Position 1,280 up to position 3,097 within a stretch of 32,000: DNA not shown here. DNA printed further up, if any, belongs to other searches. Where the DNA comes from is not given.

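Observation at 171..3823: MerR-gated operon led by two PaaK/F390-synthetase-like adenylating enzymes, a membrane microprotein and a tail-less CDF: candidate undescribed metal-stress module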

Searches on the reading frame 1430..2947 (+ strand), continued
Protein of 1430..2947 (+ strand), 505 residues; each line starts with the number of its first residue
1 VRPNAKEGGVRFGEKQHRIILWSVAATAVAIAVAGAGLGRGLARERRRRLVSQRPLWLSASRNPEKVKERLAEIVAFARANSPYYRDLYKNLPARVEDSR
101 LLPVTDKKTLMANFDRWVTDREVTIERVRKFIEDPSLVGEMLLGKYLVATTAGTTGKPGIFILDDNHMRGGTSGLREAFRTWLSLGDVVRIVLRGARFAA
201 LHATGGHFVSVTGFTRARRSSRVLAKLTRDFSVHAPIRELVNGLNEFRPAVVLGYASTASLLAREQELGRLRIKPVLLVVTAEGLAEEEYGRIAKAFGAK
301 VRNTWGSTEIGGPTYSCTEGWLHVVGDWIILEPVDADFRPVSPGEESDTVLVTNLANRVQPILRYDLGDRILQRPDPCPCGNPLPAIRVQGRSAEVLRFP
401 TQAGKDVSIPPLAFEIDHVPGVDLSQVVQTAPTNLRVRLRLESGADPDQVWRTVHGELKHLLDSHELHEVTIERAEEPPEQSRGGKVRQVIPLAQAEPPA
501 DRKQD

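Call 64: get_annotated_region(hit=H18, flank=5000)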
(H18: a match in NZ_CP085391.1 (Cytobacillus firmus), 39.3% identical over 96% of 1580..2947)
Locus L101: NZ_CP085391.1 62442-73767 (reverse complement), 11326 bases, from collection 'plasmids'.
description: Cytobacillus firmus strain CK19 plasmid unnamed1, complete sequence
organism: Cytobacillus firmus (NCBI taxid 1399)
taxonomy: Bacteria; Bacillota; Bacilli; Bacillales; Bacillaceae; Cytobacillus; Cytobacillus firmus
host: -; source: single cell,soil; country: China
typing (MOB-suite, as given by PLSDB): non-mobilizable
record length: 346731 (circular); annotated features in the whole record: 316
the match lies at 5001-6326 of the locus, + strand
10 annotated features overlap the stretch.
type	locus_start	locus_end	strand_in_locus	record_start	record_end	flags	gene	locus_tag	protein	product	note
CDS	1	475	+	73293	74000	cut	-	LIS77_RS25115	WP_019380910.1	cytochrome c biogenesis protein CcdA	GO:0017004 - cytochrome complex assembly [Evidence IEA]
CDS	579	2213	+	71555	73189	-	-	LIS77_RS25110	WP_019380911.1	cytochrome c biogenesis protein ResB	-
CDS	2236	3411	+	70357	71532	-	ccsB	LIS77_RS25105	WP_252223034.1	c-type cytochrome biogenesis protein CcsB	GO:0017004 - cytochrome complex assembly [Evidence IEA]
CDS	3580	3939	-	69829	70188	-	-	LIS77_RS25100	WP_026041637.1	metalloregulator ArsR/SmtB family transcription factor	GO:0006355 - regulation of DNA-templated transcription [Evidence IEA]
CDS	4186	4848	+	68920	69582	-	-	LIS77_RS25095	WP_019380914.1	class I SAM-dependent methyltransferase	-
CDS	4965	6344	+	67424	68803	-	-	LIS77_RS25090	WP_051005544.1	AMP-binding protein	-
CDS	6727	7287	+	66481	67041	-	-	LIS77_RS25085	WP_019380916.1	recombinase family protein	GO:0006310 - DNA recombination [Evidence IEA]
CDS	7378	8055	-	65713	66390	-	-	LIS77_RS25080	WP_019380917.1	response regulator transcription factor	GO:0000160 - phosphorelay signal transduction system [Evidence IEA]; GO:0006355 - regulation of DNA-templated ...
CDS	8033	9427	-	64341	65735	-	-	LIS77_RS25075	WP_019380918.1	ATP-binding protein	-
CDS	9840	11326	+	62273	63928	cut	-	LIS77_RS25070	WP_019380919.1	peptide ABC transporter substrate-binding protein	-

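Call 65: get_annotated_region(hit=H22, flank=5000)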
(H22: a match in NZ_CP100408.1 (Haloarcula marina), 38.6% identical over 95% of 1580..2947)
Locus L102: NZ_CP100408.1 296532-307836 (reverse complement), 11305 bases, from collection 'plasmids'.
description: Halomicroarcula marina strain YSSS71 plasmid unnamed1, complete sequence
organism: Haloarcula marina (NCBI taxid 2961574)
taxonomy: Archaea; Euryarchaeota; Halobacteria; Halobacteriales; Haloarculaceae; Haloarcula; Haloarcula marina
host: -; source: cell culture,sediment; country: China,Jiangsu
typing (MOB-suite, as given by PLSDB): non-mobilizable
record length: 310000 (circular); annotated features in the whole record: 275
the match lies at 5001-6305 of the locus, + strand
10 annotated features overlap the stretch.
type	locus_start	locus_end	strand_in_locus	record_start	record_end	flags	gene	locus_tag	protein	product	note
CDS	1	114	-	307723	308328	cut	-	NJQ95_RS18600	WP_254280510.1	hypothetical protein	-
CDS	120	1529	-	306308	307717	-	-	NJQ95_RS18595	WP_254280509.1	TIGR00341 family protein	-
CDS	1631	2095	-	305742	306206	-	-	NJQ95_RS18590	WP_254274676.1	DUF1269 domain-containing protein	-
CDS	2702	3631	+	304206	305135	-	-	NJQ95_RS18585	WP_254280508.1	DMT family transporter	GO:0055085 - transmembrane transport [Evidence IEA]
CDS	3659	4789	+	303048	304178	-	-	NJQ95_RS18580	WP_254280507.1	VIT1/CCC1 family protein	-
CDS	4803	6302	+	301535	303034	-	-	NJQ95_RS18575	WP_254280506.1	phenylacetate--CoA ligase family protein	-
CDS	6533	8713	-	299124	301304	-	-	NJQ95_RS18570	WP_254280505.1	cation-translocating P-type ATPase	-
CDS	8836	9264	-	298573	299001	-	-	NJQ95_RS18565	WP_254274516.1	universal stress protein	-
CDS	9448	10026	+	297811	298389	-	-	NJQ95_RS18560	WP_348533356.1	Fic family protein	-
CDS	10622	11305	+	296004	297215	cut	-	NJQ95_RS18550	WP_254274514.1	CBS domain-containing protein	-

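Call 66: get_annotated_region(hit=H9, flank=5000)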
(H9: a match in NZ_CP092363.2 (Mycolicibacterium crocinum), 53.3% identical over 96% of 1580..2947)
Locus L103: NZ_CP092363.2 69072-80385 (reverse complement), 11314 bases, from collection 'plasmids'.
description: Mycolicibacterium crocinum strain JCM 16369 plasmid unnamed, complete sequence
organism: Mycolicibacterium crocinum (NCBI taxid 388459)
taxonomy: Bacteria; Actinomycetota; Actinomycetes; Mycobacteriales; Mycobacteriaceae; Mycolicibacterium; Mycolicibacterium crocinum
host: -; source: -; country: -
typing (MOB-suite, as given by PLSDB): mobilizable; relaxase MOBF
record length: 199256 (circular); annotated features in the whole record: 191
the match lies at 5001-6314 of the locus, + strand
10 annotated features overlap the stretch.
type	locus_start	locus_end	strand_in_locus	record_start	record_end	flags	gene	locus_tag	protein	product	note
CDS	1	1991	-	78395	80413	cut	-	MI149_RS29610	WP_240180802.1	cation-translocating P-type ATPase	-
CDS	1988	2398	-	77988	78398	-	-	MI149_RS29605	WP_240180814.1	metalloregulator ArsR/SmtB family transcription factor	GO:0006355 - regulation of DNA-templated transcription [Evidence IEA]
CDS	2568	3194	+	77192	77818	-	-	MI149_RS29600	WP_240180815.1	class I SAM-dependent methyltransferase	-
CDS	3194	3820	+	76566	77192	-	-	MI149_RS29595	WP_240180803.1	isoprenylcysteine carboxylmethyltransferase family protein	-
CDS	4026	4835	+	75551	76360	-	-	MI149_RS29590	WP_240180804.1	adenylate/guanylate cyclase domain-containing protein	GO:0009190 - cyclic nucleotide biosynthetic process [Evidence IEA]; GO:0035556 - intracellular signal transduction ...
CDS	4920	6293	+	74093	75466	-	-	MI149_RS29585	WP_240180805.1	phenylacetate--CoA ligase family protein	-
CDS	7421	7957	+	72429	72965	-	-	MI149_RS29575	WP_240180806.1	transposase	GO:0006313 - DNA transposition [Evidence IEA]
CDS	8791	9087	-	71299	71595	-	-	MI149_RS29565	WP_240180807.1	helix-turn-helix domain-containing protein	GO:0006355 - regulation of DNA-templated transcription [Evidence IEA]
CDS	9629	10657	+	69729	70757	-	-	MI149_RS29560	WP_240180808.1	iron ABC transporter substrate-binding protein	-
CDS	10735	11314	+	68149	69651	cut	-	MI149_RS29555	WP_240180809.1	iron ABC transporter permease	GO:0006826 - iron ion transport [Evidence IEA]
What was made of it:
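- Mycolicibacterium (call 66) and Haloarcula (call 65).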

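Call 67: get_annotated_region(hit=H6, flank=5000)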
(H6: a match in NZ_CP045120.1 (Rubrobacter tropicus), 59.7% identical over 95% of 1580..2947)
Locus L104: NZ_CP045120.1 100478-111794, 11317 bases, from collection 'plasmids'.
description: Rubrobacter tropicus strain SCSIO 52909 plasmid unnamed1, complete sequence
organism: Rubrobacter tropicus (NCBI taxid 2653851)
taxonomy: Bacteria; Actinomycetota; Rubrobacteria; Rubrobacterales; Rubrobacteraceae; Rubrobacter; Rubrobacter tropicus
host: -; source: single pure culture,marine sediment; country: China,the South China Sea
typing (MOB-suite, as given by PLSDB): non-mobilizable
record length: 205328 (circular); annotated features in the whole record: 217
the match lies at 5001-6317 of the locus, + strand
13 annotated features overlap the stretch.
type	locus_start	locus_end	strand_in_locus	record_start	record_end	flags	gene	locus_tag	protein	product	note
CDS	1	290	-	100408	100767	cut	-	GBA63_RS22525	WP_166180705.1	metalloregulator ArsR/SmtB family transcription factor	GO:0006355 - regulation of DNA-templated transcription [Evidence IEA]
CDS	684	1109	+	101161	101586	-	-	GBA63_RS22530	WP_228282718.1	metalloregulator ArsR/SmtB family transcription factor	GO:0006355 - regulation of DNA-templated transcription [Evidence IEA]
CDS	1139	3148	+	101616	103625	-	-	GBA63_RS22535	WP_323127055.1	heavy metal translocating P-type ATPase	-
CDS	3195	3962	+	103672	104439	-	-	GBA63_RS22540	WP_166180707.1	class I SAM-dependent methyltransferase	-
CDS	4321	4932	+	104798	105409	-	-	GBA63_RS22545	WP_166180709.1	protein-S-isoprenylcysteine O-methyltransferase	-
CDS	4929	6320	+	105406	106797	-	-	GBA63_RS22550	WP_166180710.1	phenylacetate--CoA ligase family protein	-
CDS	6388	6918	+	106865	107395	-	lspA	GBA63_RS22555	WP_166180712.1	signal peptidase II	GO:0009306 - protein secretion [Evidence IEA]; GO:0006508 - proteolysis [Evidence IEA]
CDS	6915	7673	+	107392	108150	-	-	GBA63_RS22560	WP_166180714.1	ZIP family metal transporter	GO:0055085 - transmembrane transport [Evidence IEA]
CDS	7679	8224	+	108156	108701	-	-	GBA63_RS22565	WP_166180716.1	hypothetical protein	-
CDS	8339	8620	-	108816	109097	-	-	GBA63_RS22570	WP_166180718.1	hypothetical protein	-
CDS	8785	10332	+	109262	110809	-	-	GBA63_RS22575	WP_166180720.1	hypothetical protein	-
CDS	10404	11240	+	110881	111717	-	-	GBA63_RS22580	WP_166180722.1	AraC family transcriptional regulator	-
CDS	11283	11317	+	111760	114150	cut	-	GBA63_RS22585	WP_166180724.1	MMPL family transporter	-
